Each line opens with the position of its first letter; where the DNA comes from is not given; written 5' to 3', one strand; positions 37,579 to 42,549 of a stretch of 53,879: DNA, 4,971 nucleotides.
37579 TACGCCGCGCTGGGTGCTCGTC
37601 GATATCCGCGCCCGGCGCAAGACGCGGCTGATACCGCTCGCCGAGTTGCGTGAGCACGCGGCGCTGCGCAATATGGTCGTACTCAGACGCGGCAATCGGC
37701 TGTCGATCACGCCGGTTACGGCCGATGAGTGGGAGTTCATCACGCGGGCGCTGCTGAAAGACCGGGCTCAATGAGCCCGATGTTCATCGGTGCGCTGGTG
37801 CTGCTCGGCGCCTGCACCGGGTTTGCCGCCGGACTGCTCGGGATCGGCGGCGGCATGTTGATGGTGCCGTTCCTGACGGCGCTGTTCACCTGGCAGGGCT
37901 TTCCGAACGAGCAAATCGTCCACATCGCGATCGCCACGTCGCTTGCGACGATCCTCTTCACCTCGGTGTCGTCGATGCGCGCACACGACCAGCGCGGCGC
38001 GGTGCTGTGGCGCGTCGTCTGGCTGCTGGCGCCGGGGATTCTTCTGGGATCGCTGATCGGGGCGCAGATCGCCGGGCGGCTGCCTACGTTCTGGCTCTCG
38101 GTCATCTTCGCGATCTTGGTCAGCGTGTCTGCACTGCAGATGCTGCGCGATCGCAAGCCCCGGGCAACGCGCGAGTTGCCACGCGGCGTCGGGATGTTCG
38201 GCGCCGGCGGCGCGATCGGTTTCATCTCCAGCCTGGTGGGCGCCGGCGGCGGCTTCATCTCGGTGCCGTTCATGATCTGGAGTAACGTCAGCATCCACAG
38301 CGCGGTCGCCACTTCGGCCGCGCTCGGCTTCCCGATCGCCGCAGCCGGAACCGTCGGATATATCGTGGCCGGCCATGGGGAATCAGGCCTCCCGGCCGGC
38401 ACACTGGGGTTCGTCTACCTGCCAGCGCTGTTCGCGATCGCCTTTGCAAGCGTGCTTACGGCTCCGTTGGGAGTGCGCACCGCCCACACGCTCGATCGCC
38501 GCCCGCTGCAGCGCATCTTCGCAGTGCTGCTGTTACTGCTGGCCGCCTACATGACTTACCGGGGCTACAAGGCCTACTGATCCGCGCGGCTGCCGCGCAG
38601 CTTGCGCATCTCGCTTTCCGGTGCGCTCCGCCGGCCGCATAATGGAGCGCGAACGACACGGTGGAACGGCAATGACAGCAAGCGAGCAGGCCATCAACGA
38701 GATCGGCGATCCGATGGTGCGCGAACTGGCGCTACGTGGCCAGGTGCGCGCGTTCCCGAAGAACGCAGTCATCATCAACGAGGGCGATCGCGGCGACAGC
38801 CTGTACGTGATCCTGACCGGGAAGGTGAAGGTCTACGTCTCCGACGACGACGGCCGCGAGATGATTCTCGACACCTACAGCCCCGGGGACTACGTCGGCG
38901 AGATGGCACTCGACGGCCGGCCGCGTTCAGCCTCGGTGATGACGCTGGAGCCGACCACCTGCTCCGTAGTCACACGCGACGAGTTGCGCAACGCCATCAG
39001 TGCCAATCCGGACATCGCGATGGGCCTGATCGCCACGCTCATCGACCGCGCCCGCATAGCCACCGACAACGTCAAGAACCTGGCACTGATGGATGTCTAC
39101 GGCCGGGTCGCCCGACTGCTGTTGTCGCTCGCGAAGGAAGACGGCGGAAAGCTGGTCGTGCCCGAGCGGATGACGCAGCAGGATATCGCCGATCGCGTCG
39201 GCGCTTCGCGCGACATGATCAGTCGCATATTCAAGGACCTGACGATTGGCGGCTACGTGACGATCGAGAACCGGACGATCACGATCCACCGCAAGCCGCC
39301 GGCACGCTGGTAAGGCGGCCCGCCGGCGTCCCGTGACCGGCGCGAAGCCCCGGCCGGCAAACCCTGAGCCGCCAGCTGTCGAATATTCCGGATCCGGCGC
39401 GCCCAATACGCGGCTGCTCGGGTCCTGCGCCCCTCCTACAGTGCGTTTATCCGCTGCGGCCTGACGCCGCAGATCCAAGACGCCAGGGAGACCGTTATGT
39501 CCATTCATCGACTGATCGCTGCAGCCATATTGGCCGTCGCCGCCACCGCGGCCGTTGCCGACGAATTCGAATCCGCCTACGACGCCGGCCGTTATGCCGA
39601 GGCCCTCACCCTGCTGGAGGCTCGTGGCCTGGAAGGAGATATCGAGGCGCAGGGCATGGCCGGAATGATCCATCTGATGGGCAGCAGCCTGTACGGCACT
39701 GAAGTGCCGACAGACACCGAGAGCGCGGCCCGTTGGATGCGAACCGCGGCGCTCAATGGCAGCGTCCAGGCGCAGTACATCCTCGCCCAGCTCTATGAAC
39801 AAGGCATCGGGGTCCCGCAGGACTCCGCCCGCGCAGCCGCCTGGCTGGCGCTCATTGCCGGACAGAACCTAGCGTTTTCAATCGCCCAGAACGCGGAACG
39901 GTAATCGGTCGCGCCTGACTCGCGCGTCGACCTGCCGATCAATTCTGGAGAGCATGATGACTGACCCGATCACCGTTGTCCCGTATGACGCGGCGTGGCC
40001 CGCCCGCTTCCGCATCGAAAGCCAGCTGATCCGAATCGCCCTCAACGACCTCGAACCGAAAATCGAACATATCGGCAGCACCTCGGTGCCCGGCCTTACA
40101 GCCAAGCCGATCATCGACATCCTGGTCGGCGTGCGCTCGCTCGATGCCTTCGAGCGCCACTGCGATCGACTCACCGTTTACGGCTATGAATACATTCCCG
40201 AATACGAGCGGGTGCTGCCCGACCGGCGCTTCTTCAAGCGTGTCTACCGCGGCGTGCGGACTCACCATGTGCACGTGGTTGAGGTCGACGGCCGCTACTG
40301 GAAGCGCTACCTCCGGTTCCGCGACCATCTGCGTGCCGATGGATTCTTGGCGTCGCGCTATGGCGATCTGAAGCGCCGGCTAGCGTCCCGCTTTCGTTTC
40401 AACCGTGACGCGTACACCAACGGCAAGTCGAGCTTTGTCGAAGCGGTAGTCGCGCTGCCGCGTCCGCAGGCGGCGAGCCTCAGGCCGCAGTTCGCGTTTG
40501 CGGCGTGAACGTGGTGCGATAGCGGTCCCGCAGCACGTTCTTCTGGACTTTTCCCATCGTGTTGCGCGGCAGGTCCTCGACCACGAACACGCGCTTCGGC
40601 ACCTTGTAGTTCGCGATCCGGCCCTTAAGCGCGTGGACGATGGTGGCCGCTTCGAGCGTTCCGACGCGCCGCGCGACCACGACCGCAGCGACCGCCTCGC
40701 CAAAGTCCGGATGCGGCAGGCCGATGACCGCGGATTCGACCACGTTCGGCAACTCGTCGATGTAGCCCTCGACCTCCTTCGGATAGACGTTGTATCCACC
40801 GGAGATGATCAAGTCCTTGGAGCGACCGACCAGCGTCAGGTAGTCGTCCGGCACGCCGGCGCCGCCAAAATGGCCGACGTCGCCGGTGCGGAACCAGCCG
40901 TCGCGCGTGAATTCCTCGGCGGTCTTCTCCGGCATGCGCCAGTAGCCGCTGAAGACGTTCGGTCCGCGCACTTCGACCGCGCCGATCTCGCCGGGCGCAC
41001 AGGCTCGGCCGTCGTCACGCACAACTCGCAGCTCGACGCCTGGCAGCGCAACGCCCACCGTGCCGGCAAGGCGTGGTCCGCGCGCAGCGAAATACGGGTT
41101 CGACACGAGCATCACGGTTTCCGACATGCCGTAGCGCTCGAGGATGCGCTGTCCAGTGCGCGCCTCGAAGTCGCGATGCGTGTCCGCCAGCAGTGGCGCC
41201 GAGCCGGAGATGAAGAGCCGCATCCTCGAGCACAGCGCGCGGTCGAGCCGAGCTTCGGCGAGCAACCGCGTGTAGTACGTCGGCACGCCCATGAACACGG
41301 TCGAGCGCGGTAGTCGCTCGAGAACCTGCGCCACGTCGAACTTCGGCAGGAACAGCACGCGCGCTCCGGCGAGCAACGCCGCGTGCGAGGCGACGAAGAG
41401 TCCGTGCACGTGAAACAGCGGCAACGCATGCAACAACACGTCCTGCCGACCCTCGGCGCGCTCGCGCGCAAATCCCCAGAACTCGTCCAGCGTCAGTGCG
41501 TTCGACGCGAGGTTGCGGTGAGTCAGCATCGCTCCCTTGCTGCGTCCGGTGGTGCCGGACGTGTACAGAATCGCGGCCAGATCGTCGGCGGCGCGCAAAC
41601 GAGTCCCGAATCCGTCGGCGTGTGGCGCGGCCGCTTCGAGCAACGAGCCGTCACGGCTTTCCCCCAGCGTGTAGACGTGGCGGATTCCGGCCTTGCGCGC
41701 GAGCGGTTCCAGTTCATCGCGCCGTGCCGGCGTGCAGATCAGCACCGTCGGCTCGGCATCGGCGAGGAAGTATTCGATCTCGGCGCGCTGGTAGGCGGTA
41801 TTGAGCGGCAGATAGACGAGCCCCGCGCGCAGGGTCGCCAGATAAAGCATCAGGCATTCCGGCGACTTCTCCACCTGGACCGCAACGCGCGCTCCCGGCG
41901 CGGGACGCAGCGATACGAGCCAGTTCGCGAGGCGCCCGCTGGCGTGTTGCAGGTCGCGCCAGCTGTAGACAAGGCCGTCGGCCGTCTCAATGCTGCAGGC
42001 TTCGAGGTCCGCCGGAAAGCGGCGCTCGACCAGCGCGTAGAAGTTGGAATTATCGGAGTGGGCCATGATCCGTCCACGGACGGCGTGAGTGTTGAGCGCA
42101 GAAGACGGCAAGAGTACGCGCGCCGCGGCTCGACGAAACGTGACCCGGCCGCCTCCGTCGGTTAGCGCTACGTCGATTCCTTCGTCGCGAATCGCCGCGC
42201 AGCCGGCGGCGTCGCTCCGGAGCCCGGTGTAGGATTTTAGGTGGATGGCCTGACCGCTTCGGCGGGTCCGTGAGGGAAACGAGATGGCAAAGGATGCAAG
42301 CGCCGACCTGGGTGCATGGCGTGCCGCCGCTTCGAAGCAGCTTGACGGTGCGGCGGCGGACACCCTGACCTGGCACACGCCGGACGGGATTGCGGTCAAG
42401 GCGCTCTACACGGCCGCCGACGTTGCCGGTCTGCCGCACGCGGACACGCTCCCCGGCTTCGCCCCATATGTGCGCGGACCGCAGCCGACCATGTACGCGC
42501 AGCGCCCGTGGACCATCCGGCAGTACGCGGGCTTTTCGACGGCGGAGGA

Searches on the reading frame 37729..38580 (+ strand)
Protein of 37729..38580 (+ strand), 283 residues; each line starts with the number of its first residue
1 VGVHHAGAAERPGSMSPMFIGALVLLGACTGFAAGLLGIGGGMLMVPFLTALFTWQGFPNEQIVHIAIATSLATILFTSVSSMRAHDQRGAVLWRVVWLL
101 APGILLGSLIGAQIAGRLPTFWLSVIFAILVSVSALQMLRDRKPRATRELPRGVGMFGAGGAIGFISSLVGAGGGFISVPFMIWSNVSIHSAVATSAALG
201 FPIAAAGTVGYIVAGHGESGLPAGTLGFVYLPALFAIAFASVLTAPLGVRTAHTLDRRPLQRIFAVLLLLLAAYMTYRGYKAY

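Call 79: search_protein_families(library=pfam, proteins=[window:37729-38580:+], max_evalue=0.001)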
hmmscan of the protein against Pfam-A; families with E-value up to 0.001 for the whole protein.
window:37729-38580:+ (283 aa): 1 family
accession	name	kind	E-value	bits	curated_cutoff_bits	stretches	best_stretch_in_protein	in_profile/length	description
PF01925.25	TauE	-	5.2e-56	190.4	32.6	1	23-275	1-237/237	Sulfite exporter TauE/SafE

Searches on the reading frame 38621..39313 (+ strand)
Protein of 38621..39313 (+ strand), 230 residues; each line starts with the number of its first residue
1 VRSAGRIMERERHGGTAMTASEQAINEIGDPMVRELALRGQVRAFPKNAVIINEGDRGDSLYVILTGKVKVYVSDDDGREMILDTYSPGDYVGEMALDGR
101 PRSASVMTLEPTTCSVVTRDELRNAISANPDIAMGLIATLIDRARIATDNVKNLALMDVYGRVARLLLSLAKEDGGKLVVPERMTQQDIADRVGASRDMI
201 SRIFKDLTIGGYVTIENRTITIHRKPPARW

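Call 79: search_protein_families(library=pfam, proteins=[window:38621-39313:+], max_evalue=0.001)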
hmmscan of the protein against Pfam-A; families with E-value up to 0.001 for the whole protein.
window:38621-39313:+ (230 aa): 4 families
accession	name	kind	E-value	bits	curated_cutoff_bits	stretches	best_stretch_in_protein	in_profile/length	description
PF00027.35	cNMP_binding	-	2.2e-25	88.9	27.5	1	43-128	2-88/89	Cyclic nucleotide-binding domain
PF13545.12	HTH_Crp_2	-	3.9e-13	49.6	27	1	161-224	1-63/70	Crp-like helix-turn-helix domain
PF00325.26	Crp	-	1.7e-07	31.3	21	1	183-207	2-26/32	Bacterial regulatory proteins, crp family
PF12802.13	MarR_2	-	0.00084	19.9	27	0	164-216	8-53/61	MarR family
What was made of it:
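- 38621..39313 (+): Crp-family regulator (cNMP_binding + HTH_Crp). It is a candidate reader of the cAMP made by gene 1, lies 21 kb away, and the link is unproven. Pfam E 2e-25 (call 79).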

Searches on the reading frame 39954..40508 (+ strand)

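Call 79: search_protein_families(library=pfam, proteins=[window:39954-40508:+], max_evalue=0.001)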
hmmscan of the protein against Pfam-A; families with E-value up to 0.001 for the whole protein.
window:39954-40508:+ (184 aa): 1 family
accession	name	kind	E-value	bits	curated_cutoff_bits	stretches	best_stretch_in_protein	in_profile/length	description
PF04229.20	GrpB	-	2.6e-48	164.6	25.5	1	5-166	1-157/159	GrpB protein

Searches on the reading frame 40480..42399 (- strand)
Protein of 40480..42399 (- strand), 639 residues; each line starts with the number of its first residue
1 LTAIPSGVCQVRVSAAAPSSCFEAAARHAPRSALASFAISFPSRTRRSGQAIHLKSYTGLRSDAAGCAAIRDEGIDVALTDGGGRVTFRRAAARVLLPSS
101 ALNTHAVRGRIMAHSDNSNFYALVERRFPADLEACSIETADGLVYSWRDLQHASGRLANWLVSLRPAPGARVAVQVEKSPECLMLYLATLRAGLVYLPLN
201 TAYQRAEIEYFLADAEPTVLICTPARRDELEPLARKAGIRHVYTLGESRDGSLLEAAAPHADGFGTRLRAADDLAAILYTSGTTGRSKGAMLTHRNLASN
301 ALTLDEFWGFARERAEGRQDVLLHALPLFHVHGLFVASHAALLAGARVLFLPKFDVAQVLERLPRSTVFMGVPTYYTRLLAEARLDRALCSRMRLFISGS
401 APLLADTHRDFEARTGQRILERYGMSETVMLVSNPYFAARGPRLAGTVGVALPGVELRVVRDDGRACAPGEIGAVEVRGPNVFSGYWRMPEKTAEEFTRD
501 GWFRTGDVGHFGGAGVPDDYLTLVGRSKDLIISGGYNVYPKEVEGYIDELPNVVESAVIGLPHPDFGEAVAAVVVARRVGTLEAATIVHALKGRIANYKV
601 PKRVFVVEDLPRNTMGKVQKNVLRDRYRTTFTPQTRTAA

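Call 79: search_protein_families(library=pfam, proteins=[window:40480-42399:-], max_evalue=0.001)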
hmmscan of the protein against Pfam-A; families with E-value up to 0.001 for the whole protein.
window:40480-42399:- (639 aa): 2 families
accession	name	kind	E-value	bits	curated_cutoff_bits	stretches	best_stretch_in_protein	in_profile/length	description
PF00501.34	AMP-binding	-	2.2e-80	270.7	29.9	1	131-487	10-384/384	AMP-binding enzyme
PF13193.12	AMP-binding_C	-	1.8e-13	51.7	24.5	1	542-617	1-76/76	AMP-binding enzyme C-terminal domain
